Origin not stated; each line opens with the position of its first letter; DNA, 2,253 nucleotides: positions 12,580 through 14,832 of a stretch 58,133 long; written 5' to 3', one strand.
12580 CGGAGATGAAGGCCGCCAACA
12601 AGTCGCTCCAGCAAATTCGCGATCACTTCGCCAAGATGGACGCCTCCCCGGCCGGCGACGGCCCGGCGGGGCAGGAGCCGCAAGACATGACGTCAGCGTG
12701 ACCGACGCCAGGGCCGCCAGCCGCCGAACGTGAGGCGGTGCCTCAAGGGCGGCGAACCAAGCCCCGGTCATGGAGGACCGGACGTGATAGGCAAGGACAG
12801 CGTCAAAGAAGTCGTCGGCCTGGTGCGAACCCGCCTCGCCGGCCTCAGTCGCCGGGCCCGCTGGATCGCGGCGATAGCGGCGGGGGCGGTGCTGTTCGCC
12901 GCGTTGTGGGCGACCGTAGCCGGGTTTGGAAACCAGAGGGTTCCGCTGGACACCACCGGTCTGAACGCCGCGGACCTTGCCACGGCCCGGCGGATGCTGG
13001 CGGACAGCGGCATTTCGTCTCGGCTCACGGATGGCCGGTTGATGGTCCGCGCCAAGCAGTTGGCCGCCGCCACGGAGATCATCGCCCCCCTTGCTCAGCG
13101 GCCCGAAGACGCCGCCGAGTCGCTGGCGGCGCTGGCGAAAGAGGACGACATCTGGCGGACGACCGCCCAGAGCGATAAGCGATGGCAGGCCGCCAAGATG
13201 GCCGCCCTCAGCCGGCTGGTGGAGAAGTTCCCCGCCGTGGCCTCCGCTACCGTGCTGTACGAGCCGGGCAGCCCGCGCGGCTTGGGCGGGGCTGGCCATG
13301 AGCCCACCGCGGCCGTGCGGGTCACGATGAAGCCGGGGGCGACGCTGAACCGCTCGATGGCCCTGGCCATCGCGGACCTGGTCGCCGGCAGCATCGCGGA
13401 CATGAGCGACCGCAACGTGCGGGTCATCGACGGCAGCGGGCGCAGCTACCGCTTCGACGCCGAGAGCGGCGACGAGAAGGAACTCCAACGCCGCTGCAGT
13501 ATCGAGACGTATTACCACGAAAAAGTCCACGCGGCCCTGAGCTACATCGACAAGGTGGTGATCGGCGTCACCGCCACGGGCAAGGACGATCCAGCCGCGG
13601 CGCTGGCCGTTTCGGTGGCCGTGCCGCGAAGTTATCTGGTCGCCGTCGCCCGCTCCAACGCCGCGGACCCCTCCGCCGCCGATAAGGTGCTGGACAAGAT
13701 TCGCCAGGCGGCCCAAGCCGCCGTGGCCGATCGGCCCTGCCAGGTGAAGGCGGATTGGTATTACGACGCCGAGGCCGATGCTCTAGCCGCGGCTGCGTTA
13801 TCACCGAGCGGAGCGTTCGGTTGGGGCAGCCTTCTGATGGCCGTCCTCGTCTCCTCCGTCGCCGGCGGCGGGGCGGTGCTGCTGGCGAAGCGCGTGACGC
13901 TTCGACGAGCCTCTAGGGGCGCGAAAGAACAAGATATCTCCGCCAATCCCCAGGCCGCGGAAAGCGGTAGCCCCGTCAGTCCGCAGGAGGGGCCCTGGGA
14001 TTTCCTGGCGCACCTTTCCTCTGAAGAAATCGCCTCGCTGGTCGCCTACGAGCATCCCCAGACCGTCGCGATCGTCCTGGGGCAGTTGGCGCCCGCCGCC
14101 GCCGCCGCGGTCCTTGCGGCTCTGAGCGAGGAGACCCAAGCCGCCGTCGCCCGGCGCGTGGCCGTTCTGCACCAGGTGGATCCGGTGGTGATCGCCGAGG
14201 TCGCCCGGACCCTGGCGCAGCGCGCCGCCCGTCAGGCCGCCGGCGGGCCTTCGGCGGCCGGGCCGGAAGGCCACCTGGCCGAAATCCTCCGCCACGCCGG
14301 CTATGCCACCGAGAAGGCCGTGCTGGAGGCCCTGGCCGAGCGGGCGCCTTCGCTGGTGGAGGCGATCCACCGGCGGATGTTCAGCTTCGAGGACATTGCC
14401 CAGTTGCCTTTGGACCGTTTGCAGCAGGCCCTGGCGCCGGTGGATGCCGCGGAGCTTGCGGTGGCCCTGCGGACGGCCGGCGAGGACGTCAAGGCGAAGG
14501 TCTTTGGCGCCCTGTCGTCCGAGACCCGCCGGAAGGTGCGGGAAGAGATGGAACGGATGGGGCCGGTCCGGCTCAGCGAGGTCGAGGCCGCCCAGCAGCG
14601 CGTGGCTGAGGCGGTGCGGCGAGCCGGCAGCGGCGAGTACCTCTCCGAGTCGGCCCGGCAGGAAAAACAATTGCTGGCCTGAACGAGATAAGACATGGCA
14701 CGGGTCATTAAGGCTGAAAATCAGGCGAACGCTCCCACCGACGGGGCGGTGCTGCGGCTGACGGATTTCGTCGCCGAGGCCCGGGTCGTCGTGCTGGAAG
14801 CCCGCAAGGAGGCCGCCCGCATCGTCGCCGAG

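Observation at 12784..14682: Natural in-frame FliF-FliG fusion lacking both partners of the FliF-C/FliG-N interface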

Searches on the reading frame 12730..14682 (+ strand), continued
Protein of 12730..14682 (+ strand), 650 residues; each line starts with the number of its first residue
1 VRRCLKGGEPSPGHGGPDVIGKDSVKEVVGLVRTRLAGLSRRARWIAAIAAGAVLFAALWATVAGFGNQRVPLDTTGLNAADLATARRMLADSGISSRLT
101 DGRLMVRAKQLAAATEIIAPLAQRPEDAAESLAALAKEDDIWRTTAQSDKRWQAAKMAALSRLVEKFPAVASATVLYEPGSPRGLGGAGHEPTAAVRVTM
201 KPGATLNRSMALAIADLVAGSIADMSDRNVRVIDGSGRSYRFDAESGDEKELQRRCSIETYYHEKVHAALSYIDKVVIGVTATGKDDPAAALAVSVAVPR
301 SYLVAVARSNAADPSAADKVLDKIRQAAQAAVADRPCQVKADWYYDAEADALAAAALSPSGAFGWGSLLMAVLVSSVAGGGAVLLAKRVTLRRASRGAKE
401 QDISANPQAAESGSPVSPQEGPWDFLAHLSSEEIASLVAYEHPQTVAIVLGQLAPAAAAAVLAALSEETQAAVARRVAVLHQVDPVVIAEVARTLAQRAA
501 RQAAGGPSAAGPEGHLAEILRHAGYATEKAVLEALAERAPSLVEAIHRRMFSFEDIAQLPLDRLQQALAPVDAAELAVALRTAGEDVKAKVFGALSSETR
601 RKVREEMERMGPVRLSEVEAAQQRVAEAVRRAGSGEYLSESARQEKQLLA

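Call 45: find_encoding_contigs(protein=P0013, flank=10000, max_places=1)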
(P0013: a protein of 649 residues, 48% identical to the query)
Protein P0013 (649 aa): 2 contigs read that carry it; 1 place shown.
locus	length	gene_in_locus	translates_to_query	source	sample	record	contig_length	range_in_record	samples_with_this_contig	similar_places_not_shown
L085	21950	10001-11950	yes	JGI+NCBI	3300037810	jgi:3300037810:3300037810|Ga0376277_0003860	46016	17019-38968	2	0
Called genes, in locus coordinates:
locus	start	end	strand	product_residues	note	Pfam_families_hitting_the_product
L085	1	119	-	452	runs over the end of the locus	PF03739:LptF_LptG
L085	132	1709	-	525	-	PF03739:LptF_LptG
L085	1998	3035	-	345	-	PF00072:Response_reg, PF00990:GGDEF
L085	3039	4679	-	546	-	PF00672:HAMP, PF00512:HisKA, PF02518:HATPase_c, PF14501:HATPase_c_5 (faint)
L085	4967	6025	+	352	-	PF00158:Sigma54_activat, PF14532:Sigma54_activ_2, PF07728:AAA_5, PF25601:AAA_lid_14, PF02954:HTH_8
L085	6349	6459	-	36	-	-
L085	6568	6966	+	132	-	-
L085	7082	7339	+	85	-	-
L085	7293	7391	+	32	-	-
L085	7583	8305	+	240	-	-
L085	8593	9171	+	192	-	-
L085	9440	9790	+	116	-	PF12728:HTH_17 (faint), PF00376:MerR, PF13411:MerR_1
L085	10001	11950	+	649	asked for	PF01514:YscJ_FliF, PF14841:FliG_M, PF14842:FliG_N (faint), PF01706:FliG_C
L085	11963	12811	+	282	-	PF02108:FliH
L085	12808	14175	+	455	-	PF00006:ATP-synt_ab, PF18269:T3SS_ATPase_C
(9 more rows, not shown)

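Call 46: find_encoding_contigs(protein=P0020, flank=10000, max_places=1)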
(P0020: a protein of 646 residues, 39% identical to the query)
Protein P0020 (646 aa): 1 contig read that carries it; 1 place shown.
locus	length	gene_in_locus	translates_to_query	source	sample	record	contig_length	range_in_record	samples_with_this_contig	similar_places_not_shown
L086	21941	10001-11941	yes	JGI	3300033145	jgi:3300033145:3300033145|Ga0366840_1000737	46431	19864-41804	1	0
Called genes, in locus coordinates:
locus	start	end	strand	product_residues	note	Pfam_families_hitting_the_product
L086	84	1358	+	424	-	PF02638:GHL10 (faint)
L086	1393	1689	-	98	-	PF16286:DUF4932 (faint)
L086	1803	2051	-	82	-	-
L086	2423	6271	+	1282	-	PF19543:GH123_N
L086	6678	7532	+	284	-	PF01177:Asp_Glu_race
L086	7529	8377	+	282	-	PF13646:HEAT_2, PF03130:HEAT_PBS (faint)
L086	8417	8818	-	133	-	PF13279:4HBT_2, PF03061:4HBT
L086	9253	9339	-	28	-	-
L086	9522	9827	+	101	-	PF00376:MerR, PF13411:MerR_1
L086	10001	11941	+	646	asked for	PF01514:YscJ_FliF, PF14841:FliG_M, PF14842:FliG_N (weak), PF01706:FliG_C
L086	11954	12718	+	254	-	PF02108:FliH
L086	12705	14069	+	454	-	PF00006:ATP-synt_ab, PF18269:T3SS_ATPase_C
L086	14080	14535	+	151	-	PF02050:FliJ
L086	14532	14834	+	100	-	PF01052:FliMN_C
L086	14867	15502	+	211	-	PF04347:FliO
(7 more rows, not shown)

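Call 47: find_encoding_contigs(protein=P0184, flank=10000, max_places=1)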
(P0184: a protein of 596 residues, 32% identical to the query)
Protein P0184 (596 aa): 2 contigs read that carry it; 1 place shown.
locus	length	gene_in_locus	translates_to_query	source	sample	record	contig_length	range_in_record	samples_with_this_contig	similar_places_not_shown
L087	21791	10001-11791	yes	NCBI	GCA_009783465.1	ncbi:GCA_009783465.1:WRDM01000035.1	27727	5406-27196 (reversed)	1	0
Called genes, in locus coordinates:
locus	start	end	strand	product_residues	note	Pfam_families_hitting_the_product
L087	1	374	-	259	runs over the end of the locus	-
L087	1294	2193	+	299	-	PF07963:N_methyl (weak), PF07596:SBP_bac_10 (faint)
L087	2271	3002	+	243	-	PF02348:CTP_transf_3, PF12804:NTP_transf_3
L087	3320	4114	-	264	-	PF04909:Amidohydro_2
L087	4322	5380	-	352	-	-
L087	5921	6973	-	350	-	-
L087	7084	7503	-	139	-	PF09685:MamF_MmsF (weak)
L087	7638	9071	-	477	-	PF01565:FAD_binding_4, PF02913:FAD-oxidase_C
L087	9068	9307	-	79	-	-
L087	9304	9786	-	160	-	-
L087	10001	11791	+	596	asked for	PF01514:YscJ_FliF, PF14841:FliG_M, PF01706:FliG_C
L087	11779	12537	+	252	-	PF02108:FliH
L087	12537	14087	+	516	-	PF00006:ATP-synt_ab, PF18269:T3SS_ATPase_C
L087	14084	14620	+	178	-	PF02050:FliJ (weak)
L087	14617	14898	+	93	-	PF01052:FliMN_C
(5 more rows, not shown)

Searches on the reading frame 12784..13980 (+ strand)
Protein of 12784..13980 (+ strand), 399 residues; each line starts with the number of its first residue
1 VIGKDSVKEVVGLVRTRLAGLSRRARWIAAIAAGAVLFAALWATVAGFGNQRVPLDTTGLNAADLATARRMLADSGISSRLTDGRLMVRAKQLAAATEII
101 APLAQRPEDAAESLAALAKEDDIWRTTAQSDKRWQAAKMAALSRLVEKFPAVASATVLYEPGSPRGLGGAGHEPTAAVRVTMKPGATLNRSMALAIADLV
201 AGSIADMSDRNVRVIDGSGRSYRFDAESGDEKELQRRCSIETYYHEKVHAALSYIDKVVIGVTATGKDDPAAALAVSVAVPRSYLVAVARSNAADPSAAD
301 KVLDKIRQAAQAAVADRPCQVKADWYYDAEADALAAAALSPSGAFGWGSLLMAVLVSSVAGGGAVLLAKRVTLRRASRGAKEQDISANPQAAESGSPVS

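Call 26: search_solved_structures(query=window:12784-13980:+, max_evalue=1, show_alignments=3)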
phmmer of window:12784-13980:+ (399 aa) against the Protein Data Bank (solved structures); distinct sequences matched with E-value up to 1: 4.
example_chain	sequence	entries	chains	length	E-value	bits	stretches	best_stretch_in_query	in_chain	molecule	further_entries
6scn_A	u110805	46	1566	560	7.6e-06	28.7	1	129-254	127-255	Flagellar M-ring protein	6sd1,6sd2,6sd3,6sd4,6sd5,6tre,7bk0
8z5s_AA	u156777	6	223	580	0.065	15.7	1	132-259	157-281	Flagellar M-ring protein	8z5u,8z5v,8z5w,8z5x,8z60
8z4d_1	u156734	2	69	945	0.12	14.8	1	132-259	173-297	Flagellar M-ring protein,Flagellar motor switch protein FliG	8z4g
12dr_A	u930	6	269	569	0.31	13.5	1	20-223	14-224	Flagellar M-ring protein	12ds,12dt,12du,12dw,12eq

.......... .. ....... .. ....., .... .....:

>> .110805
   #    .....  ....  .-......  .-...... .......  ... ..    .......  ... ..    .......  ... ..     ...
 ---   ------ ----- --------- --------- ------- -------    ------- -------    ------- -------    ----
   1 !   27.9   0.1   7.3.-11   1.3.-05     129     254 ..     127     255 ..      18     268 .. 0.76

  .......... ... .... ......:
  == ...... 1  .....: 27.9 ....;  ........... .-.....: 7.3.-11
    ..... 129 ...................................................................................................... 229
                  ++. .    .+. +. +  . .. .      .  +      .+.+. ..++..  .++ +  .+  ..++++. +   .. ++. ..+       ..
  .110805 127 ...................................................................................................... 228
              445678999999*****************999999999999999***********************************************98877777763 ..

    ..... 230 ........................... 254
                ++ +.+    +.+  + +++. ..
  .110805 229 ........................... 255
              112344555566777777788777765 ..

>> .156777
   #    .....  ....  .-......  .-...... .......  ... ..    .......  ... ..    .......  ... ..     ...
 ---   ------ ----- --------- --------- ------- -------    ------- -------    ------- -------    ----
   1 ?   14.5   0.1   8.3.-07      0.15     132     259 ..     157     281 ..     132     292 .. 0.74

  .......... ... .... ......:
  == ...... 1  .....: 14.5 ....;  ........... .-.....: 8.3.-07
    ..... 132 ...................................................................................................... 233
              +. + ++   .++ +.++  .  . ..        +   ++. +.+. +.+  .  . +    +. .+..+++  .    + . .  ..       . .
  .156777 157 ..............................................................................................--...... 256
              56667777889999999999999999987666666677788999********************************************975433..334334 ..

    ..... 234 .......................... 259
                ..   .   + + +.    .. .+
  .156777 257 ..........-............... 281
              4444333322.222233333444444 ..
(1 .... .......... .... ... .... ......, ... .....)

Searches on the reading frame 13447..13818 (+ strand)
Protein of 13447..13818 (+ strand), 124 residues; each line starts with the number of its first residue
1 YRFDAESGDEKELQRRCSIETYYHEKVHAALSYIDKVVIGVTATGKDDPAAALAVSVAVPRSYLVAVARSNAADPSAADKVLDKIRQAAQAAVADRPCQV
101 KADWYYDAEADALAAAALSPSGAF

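Call 61: predict_structure(alignment_id=A3)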
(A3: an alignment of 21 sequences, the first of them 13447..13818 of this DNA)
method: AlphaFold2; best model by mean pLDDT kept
length: 124 residues; sequences in the alignment: 21
mean_pLDDT: 85.7   pTM: 0.72
mean pLDDT of the five models: 85.7, 82.8, 82.3, 76.7, 75.2
residues with pLDDT >= 90: 75; 70-90: 32; 50-70: 14; < 50: 3
segments of 3 or more residues with pLDDT < 50: 1-3
pLDDT, mean of each block of 10 residues (from residue 1): 57 89 96 95 76 92 92 90 96 92 89 73 57
secondary structure, 60 per line:
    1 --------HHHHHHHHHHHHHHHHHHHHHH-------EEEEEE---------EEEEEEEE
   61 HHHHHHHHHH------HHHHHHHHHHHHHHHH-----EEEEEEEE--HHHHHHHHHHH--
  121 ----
elements in order: H9-30 E38-43 E53-60 H61-70 H77-92 E98-105 H108-118
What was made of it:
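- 13471..13764 (+): RBM3-like domain without the beta-collar (residues 230-327). Alpha-beta-beta-alpha-beta topology in the AF2 domain model, pLDDT 86 (call 61).
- On FliF (flagellar MS-ring protein): An RBM3-like alpha-beta-beta-alpha-beta core remains (call 61).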

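Call 63: fold_search(model_id=the predicted structure, library=pdb)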
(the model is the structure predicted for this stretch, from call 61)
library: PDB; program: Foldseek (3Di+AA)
matches with E <= 10: 238; with E <= 0.001: 0
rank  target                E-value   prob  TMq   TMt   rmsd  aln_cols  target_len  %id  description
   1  9jx6_D                1.7e-02  0.77  0.34  0.32   6.2       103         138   14  Crystal Structure of wild type Ab-ohrB (released 2024-11-06)
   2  9jx6_A                2.0e-02  0.63  0.33  0.31   6.7       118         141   13  Crystal Structure of wild type Ab-ohrB (released 2024-11-06)
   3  6mjn_A                4.9e-02  0.51  0.31  0.29   6.2       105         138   10  Crystal structure of an organic hydroperoxide resistance protein OsmC, predicted redox protein, regulator of sulfide b (released 2018-10-03)
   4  9jx6_B                5.2e-02  0.30  0.30  0.27   7.4       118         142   14  Crystal Structure of wild type Ab-ohrB (released 2024-11-06)
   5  2dyj_A                6.0e-02  0.85  0.37  0.47   5.7       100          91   12  Crystal structure of ribosome-binding factor A from Thermus thermophilus HB8 (released 2007-03-14)
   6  6mjn_B                6.8e-02  0.54  0.37  0.35   5.8       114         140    8  Crystal structure of an organic hydroperoxide resistance protein OsmC, predicted redox protein, regulator of sulfide b (released 2018-10-03)
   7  2egt                  7.8e-02  0.66  0.37  0.36   6.0       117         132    8  Crystal Structure of Hypothetical protein (AQ1549) from Aquifex aeolicus (released 2007-09-04)
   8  9jkp                  9.5e-02  0.35  0.29  0.17   6.5        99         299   11  Crystal structure of the Staphylococcus aureus GTPase Era in complex with GDP (released 2024-12-18)
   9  6hdx                  1.0e-01  0.57  0.36  0.12  12.5       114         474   16  Crystal structure of 2-Hydroxyisobutyryl-CoA Ligase (HCL) in the postadenylation state in complex with R3-HIB-AMP (released 2019-08-28)
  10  1nye_F                1.2e-01  0.77  0.42  0.35   4.0       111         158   13  Crystal structure of OsmC from E. coli (released 2004-03-02)
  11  1qwi_A                1.2e-01  0.66  0.43  0.39   5.8       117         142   14  Crystal Structure of E. coli OsmC (released 2003-12-16)
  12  9jxc_A                1.2e-01  0.33  0.33  0.30   6.3       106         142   14  Crystal Structure of AbOhr-R15C (released 2024-11-06)
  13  6d9n_A                1.2e-01  0.51  0.37  0.34   5.4       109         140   11  Crystal structure of an organic hydroperoxide resistance protein from Elizabethkingia anophelis with crystallant-deriv (released 2018-06-06)
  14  7c1o                  1.3e-01  0.57  0.35  0.18   6.1       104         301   12  Crystal structure of Aquifex aeolicus Era Y63A bound to GDP.AlF4- (released 2021-05-12)
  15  6d9n_B                1.4e-01  0.75  0.44  0.40   4.3       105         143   10  Crystal structure of an organic hydroperoxide resistance protein from Elizabethkingia anophelis with crystallant-deriv (released 2018-06-06)
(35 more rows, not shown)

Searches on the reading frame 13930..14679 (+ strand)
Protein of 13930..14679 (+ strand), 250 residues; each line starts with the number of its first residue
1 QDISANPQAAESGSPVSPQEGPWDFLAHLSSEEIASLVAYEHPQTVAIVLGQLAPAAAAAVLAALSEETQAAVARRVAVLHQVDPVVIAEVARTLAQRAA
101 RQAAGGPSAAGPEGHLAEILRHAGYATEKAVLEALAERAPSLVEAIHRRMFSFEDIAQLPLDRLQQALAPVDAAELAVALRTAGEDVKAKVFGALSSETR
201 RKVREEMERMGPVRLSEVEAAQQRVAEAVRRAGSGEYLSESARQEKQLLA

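Call 27: search_solved_structures(query=window:13930-14679:+, max_evalue=0.001, show_alignments=2)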
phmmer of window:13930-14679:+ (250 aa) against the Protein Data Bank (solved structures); distinct sequences matched with E-value up to 0.001: 14.
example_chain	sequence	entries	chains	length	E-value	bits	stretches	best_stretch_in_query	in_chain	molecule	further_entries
1lkv_X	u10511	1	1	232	7.2e-41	144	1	21-236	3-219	FLAGELLAR MOTOR SWITCH PROTEIN FLIG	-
4fhr_B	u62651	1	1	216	2.5e-40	142.2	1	28-233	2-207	Flagellar motor switch protein FliG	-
3ajc_A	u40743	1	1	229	1.5e-37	133.2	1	21-236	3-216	Flagellar motor switch protein fliG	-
3hjl_A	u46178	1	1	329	9.8e-30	107.6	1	29-231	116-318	Flagellar motor switch protein fliG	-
3usy_A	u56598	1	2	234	5.1e-25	92.2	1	18-231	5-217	Flagellar motor switch protein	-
3usw_A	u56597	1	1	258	1.2e-24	91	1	23-231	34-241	Flagellar motor switch protein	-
8z4d_1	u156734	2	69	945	1.6e-22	84.1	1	24-239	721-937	Flagellar M-ring protein,Flagellar motor switch protein FliG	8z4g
8umd_B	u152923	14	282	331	7.5e-20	75.3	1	28-238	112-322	Flagellar motor switch protein FliG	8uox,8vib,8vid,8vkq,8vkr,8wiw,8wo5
8umx_B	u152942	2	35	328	3.8e-18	69.8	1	28-238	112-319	Flagellar motor switch protein FliG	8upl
1qc7_A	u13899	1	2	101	1.1e-14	58.4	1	150-236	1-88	PROTEIN (FLIG)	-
3soh_B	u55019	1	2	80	1.1e-11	48.6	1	34-98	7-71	Flagellar motor switch protein FliG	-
4qrm_B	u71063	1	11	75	1.2e-11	48.6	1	34-98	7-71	Flagellar motor switch protein FliG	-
8ucs_H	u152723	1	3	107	1.2e-09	42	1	153-236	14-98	Flagellar motor switch protein FliG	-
4fq0_C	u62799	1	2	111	3e-07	34.2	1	23-97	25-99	Flagellar motor switch protein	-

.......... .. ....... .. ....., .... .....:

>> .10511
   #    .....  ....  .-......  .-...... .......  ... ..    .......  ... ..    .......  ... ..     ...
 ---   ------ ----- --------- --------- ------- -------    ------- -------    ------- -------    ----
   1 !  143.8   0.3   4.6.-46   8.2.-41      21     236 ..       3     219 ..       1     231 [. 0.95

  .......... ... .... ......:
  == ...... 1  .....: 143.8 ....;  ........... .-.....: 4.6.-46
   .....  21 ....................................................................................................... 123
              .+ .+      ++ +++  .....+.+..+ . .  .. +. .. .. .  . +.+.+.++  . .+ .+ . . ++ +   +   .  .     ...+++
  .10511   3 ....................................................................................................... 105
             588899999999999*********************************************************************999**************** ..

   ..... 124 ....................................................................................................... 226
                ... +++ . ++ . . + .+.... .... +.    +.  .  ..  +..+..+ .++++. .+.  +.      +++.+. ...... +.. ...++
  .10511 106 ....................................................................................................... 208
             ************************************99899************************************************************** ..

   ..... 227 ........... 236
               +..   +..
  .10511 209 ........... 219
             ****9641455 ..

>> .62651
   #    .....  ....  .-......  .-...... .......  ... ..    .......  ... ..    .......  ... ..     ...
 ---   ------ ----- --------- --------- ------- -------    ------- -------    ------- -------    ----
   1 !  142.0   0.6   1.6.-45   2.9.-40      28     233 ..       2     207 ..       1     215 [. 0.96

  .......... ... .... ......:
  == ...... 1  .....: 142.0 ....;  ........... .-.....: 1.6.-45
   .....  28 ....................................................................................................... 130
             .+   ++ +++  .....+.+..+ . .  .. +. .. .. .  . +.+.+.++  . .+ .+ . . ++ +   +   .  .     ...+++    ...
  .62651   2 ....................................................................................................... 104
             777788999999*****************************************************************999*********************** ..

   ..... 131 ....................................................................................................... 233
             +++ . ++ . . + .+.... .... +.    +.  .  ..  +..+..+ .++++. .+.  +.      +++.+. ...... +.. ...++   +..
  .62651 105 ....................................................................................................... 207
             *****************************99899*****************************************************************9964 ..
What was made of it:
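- Checked: The C-terminal 230 aa align end to end with the T. maritima FliG_MC crystal construct 1LKV (E 7e-41, call 27).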
